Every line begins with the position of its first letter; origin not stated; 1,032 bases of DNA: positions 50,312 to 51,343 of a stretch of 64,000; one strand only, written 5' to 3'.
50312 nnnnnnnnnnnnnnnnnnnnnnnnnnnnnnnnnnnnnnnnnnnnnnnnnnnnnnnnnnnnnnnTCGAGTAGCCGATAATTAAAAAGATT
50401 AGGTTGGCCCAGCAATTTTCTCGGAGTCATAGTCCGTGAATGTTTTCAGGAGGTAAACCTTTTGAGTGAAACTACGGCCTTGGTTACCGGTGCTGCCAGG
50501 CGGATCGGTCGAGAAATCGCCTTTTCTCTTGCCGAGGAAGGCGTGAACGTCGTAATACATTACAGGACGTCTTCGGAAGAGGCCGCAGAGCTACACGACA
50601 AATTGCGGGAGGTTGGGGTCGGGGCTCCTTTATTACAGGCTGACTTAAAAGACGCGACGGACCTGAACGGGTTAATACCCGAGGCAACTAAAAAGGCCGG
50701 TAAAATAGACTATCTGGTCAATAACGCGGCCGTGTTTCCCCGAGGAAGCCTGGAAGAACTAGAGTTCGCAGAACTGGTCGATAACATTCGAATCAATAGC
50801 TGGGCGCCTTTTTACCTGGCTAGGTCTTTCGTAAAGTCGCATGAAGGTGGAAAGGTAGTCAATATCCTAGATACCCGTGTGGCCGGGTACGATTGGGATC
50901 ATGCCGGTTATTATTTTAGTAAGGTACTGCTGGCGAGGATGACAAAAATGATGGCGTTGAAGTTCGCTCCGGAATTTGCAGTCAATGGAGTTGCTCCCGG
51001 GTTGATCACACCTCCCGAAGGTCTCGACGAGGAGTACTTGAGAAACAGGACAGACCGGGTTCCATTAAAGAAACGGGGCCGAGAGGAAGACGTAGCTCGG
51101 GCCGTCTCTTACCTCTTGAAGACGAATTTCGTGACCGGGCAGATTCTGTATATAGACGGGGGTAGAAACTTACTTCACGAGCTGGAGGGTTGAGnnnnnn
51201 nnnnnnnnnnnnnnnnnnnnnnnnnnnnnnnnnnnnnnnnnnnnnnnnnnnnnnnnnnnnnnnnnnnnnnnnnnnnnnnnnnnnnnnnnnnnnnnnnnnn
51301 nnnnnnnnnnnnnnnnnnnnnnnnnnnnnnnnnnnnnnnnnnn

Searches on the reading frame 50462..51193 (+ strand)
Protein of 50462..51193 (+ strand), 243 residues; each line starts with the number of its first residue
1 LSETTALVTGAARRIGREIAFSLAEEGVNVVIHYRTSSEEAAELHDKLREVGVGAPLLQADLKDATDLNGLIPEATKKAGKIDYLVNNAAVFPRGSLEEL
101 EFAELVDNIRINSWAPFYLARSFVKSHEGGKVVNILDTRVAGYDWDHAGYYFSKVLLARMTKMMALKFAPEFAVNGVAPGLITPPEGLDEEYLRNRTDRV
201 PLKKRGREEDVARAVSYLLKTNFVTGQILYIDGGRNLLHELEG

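Call 22: search_protein_families(library=pfam, proteins=[window:50462-51193:+])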
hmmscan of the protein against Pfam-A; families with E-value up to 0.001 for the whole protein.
window:50462-51193:+ (243 aa): 4 families
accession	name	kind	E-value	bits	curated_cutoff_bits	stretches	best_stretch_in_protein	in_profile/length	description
PF13561.12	adh_short_C2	-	3.3e-36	125.5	27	1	10-235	1-235/236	Enoyl-(Acyl carrier protein) reductase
PF00106.31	adh_short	-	4.4e-29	101.8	26.6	1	5-183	2-183/195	short chain dehydrogenase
PF08659.16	KR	-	2.1e-09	38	22.6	1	5-105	2-105/180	KR domain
PF01370.27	Epimerase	-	1.2e-05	25.3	20.9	1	6-90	1-73/240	NAD dependent epimerase/dehydratase family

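Call 53: find_homologous_proteins(query=window:50462-51193:+, max_evalue=1e-60)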
Query window:50462-51193:+ (243 aa): 204 proteins with E <= 1e-60 among 8000 candidates; the best 120 are listed.
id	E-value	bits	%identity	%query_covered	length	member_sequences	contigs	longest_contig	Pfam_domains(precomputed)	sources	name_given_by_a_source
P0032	2.5e-155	533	100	100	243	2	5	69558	PF08659.17,PF13561.13,PF00106.32,PF01370.28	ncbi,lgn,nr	ncbi:MAG: SDR family oxidoreductase [Candidatus Bipolaricaulota bacterium]|nr:SDR family oxidoreduct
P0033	7.0e-134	463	86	100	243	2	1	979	PF08659.17,PF13561.13,PF00106.32,PF01370.28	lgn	-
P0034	4.0e-132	457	85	100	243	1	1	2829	PF08659.17,PF13561.13,PF00106.32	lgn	-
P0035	1.0e-125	436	82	100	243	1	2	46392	PF08659.17,PF13561.13,PF00106.32,PF01370.28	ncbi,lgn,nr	ncbi:SDR family oxidoreductase [Candidatus Bipolaricaulota bacterium]|nr:SDR family oxidoreductase [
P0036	7.3e-124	430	80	100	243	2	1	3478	PF08659.17,PF13561.13,PF00106.32,PF01370.28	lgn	-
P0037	1.1e-122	426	79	100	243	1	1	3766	PF08659.17,PF13561.13,PF00106.32,PF01370.28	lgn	-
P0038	1.8e-122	425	79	100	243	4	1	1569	PF08659.17,PF13561.13,PF00106.32,PF01370.28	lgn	-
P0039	4.6e-118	411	74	100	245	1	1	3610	PF08659.17,PF13561.13,PF00106.32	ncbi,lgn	-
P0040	1.4e-116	406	75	100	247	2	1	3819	PF08659.17,PF13561.13,PF00106.32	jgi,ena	-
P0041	5.0e-110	385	71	100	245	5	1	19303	PF08659.17,PF13561.13,PF00106.32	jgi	-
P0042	8.4e-110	384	71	100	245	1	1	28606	PF08659.17,PF13561.13,PF00106.32,PF01370.28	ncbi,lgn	ncbi:MAG: SDR family oxidoreductase [Candidatus Bipolaricaulia bacterium]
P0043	5.1e-109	381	71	100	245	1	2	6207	PF08659.17,PF13561.13,PF00106.32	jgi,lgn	jgi:hypothetical protein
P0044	5.2e-109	381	69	100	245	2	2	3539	PF08659.17,PF13561.13,PF00106.32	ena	-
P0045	1.8e-106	373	67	100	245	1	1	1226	PF08659.17,PF13561.13,PF23441.1,PF00106.32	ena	-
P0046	4.6e-104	365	68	100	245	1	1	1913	PF08659.17,PF13561.13,PF00106.32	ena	-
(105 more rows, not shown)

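Call 54: find_encoding_contigs(protein=P0035, flank=10000, max_places=2)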
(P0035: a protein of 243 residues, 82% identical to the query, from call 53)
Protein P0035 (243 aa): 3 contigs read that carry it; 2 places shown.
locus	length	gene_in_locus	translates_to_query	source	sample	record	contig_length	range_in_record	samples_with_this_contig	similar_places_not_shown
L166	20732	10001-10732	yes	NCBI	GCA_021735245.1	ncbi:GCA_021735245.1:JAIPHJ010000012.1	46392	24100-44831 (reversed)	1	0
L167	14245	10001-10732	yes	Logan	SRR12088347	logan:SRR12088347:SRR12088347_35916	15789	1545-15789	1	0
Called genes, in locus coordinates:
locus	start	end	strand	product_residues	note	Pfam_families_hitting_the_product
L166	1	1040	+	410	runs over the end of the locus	PF01676:Metalloenzyme, PF10143:PhosphMutase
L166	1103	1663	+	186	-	PF04417:DUF501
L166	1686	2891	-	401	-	PF00155:Aminotran_1_2, PF12897:Asp_aminotransf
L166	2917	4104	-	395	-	PF01266:DAO (faint), PF03486:HI0933_like (faint), PF07992:Pyr_redox_2, PF13738:Pyr_redox_3 (weak), PF00070:Pyr_redox, PF18267:Rubredoxin_C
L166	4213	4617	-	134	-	PF02579:Nitro_FeMo-Co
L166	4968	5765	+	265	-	PF00459:Inositol_P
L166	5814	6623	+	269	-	PF02535:Zip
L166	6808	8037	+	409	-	PF00155:Aminotran_1_2, PF00266:Aminotran_5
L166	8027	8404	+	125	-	PF01592:NifU_N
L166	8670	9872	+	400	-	PF07992:Pyr_redox_2, PF13738:Pyr_redox_3 (weak), PF00070:Pyr_redox, PF14721:AIF_C (faint)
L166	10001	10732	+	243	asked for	PF00106:adh_short, PF01370:Epimerase (faint), PF08659:KR, PF13561:adh_short_C2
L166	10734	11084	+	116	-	PF02152:FolB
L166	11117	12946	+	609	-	PF13188:PAS_8 (faint), PF01590:GAF, PF13185:GAF_2, PF13492:GAF_3 (faint), PF01590:GAF (weak), PF13185:GAF_2, PF00990:GGDEF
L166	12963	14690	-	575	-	PF14326:DUF4384, PF08308:PEGA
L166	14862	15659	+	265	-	PF02634:FdhD-NarQ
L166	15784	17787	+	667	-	PF00133:tRNA-synt_1, PF09334:tRNA-synt_1g, PF19303:Anticodon_3 (weak), PF01588:tRNA_bind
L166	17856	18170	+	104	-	PF00829:Ribosomal_L21p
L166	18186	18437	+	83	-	PF01016:Ribosomal_L27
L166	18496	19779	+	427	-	PF01018:GTP1_OBG, PF01926:MMR_HSR1, PF02421:FeoB_N, PF09269:DUF1967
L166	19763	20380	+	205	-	PF01467:CTP_transf_like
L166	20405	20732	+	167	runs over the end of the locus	PF05198:IF3_N, PF00707:IF3_C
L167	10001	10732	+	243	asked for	PF00106:adh_short, PF01370:Epimerase (faint), PF08659:KR, PF13561:adh_short_C2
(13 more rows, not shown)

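Call 55: find_encoding_contigs(protein=P0034, flank=3000, max_places=2)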
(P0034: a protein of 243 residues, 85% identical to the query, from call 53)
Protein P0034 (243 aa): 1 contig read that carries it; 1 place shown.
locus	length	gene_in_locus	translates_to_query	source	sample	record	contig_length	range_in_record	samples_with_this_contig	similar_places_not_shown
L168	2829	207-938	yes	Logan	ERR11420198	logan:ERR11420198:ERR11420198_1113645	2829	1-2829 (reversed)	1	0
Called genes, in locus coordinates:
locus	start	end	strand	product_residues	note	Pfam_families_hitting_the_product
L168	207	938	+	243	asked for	PF00106:adh_short, PF08659:KR, PF13561:adh_short_C2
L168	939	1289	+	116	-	PF02152:FolB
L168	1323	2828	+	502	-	?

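Call 56: find_encoding_contigs(protein=P0036, flank=3500, max_places=2)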
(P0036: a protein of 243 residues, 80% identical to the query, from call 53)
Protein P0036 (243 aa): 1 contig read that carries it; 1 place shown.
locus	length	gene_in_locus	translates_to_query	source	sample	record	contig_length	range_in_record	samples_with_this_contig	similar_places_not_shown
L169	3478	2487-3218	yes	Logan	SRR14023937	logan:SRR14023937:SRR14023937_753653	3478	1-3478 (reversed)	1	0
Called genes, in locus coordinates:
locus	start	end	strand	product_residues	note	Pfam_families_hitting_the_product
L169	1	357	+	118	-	?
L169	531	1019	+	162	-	PF10706:Aminoglyc_resit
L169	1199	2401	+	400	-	PF07992:Pyr_redox_2, PF13738:Pyr_redox_3, PF00070:Pyr_redox, PF14721:AIF_C (faint)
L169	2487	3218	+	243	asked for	PF00106:adh_short, PF01370:Epimerase (weak), PF08659:KR, PF13561:adh_short_C2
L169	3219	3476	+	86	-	?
